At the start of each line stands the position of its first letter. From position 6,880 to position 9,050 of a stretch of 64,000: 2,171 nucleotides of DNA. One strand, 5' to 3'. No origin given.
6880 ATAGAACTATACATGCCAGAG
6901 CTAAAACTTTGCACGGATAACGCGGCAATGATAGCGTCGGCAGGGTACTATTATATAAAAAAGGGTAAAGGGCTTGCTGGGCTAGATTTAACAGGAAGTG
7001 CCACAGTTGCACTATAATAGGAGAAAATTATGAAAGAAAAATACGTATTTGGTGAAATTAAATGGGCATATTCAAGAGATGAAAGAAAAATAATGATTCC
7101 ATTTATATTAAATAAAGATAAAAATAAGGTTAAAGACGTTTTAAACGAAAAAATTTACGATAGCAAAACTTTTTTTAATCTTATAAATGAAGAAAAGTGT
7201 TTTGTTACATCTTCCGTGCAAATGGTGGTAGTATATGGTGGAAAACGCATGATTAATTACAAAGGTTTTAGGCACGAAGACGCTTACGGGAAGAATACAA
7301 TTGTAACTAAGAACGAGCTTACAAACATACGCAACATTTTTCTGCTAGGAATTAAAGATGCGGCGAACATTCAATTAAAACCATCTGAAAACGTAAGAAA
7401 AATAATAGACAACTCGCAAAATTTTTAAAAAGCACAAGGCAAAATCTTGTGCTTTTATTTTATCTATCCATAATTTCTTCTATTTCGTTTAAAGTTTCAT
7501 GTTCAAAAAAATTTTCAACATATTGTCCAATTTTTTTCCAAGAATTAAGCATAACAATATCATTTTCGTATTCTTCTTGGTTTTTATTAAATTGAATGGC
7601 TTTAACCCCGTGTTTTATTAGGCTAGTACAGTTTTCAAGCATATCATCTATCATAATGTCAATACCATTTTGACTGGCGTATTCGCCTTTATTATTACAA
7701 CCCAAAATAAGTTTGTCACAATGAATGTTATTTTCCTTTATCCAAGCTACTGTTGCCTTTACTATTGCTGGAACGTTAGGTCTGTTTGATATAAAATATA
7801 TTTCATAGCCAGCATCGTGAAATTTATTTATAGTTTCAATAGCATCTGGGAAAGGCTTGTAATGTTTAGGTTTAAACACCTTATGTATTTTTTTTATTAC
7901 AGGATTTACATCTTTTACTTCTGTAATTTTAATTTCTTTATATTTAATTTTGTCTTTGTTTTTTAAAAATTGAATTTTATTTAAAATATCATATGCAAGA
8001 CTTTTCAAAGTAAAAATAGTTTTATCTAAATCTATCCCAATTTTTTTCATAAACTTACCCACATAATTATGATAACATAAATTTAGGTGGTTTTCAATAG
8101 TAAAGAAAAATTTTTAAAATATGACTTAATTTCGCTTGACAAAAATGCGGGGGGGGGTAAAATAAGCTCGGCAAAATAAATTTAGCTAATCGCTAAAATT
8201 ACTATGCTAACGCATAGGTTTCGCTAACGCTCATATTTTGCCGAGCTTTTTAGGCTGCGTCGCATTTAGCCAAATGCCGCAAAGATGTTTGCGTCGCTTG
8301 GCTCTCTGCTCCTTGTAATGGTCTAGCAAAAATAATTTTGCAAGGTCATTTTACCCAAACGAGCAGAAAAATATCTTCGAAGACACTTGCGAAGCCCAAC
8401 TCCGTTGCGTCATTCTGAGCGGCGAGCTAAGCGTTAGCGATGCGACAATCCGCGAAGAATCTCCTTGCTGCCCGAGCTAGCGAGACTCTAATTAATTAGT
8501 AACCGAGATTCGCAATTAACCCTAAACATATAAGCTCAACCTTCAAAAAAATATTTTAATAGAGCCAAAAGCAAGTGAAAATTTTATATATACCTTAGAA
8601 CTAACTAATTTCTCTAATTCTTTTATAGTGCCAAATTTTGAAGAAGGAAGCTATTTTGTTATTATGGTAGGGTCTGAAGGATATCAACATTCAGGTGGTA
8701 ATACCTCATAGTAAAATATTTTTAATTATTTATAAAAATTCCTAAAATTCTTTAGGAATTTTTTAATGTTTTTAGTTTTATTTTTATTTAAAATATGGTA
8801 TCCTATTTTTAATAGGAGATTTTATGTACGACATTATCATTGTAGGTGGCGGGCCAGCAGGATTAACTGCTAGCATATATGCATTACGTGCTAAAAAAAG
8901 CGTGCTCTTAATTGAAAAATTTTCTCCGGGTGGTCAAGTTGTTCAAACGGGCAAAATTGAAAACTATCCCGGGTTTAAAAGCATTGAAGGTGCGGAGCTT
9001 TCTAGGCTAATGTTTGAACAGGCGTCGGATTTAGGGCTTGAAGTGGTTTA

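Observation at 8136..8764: A 761-nt ORF-free interval shaped like a promoter / structured RNA / terminator unit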

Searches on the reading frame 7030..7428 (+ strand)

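Call 25: search_protein_families(library=pfam, proteins=[window:7030-7428:+], max_evalue=1)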
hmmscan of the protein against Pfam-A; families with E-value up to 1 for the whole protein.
window:7030-7428:+ (132 aa): 1 family
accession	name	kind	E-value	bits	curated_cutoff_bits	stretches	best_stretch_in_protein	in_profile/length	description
PF10035.14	DUF2179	-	0.18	12.1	22.8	0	13-40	11-38/55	Uncharacterized protein conserved in bacteria (DUF2179)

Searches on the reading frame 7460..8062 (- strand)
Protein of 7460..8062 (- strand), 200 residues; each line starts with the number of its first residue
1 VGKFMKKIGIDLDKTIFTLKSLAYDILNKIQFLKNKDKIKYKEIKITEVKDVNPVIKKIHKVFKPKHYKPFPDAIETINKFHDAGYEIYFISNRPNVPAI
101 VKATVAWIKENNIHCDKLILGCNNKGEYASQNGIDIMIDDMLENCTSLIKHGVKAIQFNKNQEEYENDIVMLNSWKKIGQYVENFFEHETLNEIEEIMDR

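Call 15: find_encoding_contigs(protein=window:7460-8062:-, flank=4000, max_places=10)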
Protein window:7460-8062:- (200 aa): no gene with exactly this product is on record in the collection.

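Call 25: search_protein_families(library=pfam, proteins=[window:7460-8062:-], max_evalue=1)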
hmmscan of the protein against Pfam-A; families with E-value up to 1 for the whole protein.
window:7460-8062:- (200 aa): 6 families
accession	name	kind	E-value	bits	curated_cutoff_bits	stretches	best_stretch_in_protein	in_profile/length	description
PF06941.18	NT5C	-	1.7e-07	31.7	24.8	1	8-181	4-173/180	5' nucleotidase, deoxy (Pyrimidine), cytosolic type C protein (NT5C)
PF03767.20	Acid_phosphat_B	-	1.3e-06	28.5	27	1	38-124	91-174/230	HAD superfamily, subfamily IIIB (Acid phosphatase)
PF24694.1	LNS2_PITM1-3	-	8.3e-05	23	27.7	1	68-119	20-69/124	PITM 1-3, LNS2 domain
PF13344.12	Hydrolase_6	-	0.003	18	27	1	68-98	13-43/101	Haloacid dehalogenase-like hydrolase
PF13419.12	HAD_2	-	0.0052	17.4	23.8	1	29-96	39-106/178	Haloacid dehalogenase-like hydrolase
PF00702.32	Hydrolase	-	0.016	16.1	26.4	1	50-96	78-125/191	haloacid dehalogenase-like hydrolase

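Call 53: find_encoding_contigs(protein=window:7460-8050:-, flank=3000, max_places=10)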
Protein window:7460-8050:- (196 aa): 8 contigs read that carry it; 2 places shown.
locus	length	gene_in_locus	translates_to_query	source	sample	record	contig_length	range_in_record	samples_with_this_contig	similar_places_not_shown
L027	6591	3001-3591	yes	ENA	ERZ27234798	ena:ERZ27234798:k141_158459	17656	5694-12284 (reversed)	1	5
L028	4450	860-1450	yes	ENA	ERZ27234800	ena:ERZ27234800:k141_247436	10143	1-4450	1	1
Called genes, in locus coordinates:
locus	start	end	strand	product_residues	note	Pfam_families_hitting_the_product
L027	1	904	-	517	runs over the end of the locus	PF01406:tRNA-synt_1e (faint), PF01921:tRNA-synt_1f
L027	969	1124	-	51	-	-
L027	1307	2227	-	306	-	PF00890:FAD_binding_2 (weak), PF01134:GIDA (faint), PF01266:DAO (faint), PF03486:HI0933_like (weak), PF07992:Pyr_redox_2, PF12831:FAD_oxidored (weak), PF13738:Pyr_redox_3, PF00070:Pyr_redox, +1 more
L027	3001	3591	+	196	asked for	PF03767:Acid_phosphat_B (weak), PF06941:NT5C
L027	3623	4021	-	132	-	-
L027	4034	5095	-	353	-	PF00814:TsaD, PF02543:Carbam_trans_N (weak), PF22521:HypF_C_2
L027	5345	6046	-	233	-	-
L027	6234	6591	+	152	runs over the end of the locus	-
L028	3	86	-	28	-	?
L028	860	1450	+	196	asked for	PF03767:Acid_phosphat_B (weak), PF06941:NT5C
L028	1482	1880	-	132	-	-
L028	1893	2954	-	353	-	PF00814:TsaD, PF02543:Carbam_trans_N (weak), PF22521:HypF_C_2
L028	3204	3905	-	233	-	-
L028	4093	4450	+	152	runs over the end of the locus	-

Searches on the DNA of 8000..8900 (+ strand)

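Call 5: search_rna_families(source=window, start=8000, end=8900, threshold=evalue, max_evalue=10, show_alignments=3)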
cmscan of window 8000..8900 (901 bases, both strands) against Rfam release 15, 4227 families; matches with E-value up to 10: 6.
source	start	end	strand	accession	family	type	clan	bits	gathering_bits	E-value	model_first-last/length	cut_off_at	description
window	8091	8251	+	RF02686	RAGATH-6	Gene; ribozyme;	-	26.1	170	0.32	1-152/152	no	RAGATH-6 RNA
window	8162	8250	+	RF00826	mir-55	Gene; miRNA;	-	21.3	53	0.14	1-74/74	no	mir-55 microRNA precursor family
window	8733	8767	+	RF03217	mir-3167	Gene; miRNA;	-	17.2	86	5.5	1-59/59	no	mir-3167 microRNA precursor family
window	8164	8248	-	RF00826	mir-55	Gene; miRNA;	-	15.2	53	6.2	1-74/74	no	mir-55 microRNA precursor family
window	8164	8248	-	RF04195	MIR6217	Gene; miRNA;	-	12.4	110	6.2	1-228/228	no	MIR6217 microRNA precursor family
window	8734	8763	+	RF02637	EF0408_EF0409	Gene; sRNA;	-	10.2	440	5.9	377-406/412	no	Enterococcus sRNA EF0408_EF0409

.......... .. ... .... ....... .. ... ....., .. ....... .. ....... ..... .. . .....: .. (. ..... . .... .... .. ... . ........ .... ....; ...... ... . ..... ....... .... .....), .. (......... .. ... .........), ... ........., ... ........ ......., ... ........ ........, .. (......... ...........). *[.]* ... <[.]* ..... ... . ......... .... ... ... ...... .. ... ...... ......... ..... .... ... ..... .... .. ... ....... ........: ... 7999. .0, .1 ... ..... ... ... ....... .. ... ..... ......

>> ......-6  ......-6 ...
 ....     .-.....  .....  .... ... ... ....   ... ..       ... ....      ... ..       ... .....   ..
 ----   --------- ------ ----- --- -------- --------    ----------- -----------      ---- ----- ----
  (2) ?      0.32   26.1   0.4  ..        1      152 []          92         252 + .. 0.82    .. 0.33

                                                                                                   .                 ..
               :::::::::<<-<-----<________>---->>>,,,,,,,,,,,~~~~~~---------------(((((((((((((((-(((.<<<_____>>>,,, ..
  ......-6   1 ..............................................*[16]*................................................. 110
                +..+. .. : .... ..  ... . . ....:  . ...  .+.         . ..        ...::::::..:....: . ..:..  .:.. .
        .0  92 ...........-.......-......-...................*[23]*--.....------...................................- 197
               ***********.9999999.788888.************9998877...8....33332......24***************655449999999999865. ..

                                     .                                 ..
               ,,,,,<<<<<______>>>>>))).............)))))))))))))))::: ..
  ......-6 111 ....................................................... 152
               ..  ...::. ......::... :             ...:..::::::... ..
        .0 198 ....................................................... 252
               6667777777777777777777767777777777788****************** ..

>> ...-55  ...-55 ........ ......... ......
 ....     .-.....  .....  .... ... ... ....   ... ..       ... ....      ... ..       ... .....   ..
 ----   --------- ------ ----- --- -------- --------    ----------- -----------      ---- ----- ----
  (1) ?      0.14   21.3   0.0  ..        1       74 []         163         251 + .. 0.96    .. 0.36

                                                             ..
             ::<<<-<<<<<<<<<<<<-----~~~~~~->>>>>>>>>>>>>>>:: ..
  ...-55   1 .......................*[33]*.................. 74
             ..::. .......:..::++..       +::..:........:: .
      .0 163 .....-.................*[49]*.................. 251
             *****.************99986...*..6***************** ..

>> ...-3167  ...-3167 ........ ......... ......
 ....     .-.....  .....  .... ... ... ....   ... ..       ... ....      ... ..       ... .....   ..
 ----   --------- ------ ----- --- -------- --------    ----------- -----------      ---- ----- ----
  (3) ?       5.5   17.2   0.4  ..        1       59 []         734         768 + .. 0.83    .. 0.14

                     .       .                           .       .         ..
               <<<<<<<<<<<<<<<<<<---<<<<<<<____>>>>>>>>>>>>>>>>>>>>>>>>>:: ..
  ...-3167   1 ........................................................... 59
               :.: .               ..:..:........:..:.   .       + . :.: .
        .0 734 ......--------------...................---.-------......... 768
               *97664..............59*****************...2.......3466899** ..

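Call 74: search_dna_similar(query=window:8130-8540:+, collection=plasmids, mode=distant, max_evalue=0.01, max_rows=10)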
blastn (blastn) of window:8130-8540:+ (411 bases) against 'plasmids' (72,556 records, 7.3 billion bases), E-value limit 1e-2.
No match.

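Call 75: search_dna_similar(query=window:8130-8540:+, collection=phages, mode=distant, max_evalue=0.01, max_rows=10)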
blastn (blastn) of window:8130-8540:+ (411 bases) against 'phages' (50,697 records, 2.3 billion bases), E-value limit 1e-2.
No match.

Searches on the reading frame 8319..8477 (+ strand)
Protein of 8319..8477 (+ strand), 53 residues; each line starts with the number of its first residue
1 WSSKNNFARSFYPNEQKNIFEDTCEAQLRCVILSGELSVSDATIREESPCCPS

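Call 49: find_homologous_proteins(query=window:8319-8477:+, max_evalue=10)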
Query seq(53 aa): no candidate shares three 5-residue words with the query. No homologue found.

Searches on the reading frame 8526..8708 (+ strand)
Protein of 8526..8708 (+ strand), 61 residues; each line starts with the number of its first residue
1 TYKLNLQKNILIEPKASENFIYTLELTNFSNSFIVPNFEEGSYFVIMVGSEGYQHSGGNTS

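Call 97: search_protein_representatives(protein=window:8526-8708:+)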
Query: 61 residues. Proteins with E-value up to 0.001 (for the whole library): 8; up to 1e-10: 0; up to 1e-30: 0. The best 8 are listed.
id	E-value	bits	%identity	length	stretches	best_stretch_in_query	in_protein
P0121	2.4e-10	55.8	30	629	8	13-46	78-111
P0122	2.9e-10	55.5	91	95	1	30-61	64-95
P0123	1.2e-07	47.3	26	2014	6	9-52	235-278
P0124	1.8e-05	40.5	29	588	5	9-54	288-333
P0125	7.8e-05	38.5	31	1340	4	12-54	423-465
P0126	9.1e-05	38.3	43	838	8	27-56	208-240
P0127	2.4e-04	37.0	30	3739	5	2-58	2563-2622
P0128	3.0e-04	36.7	32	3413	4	23-55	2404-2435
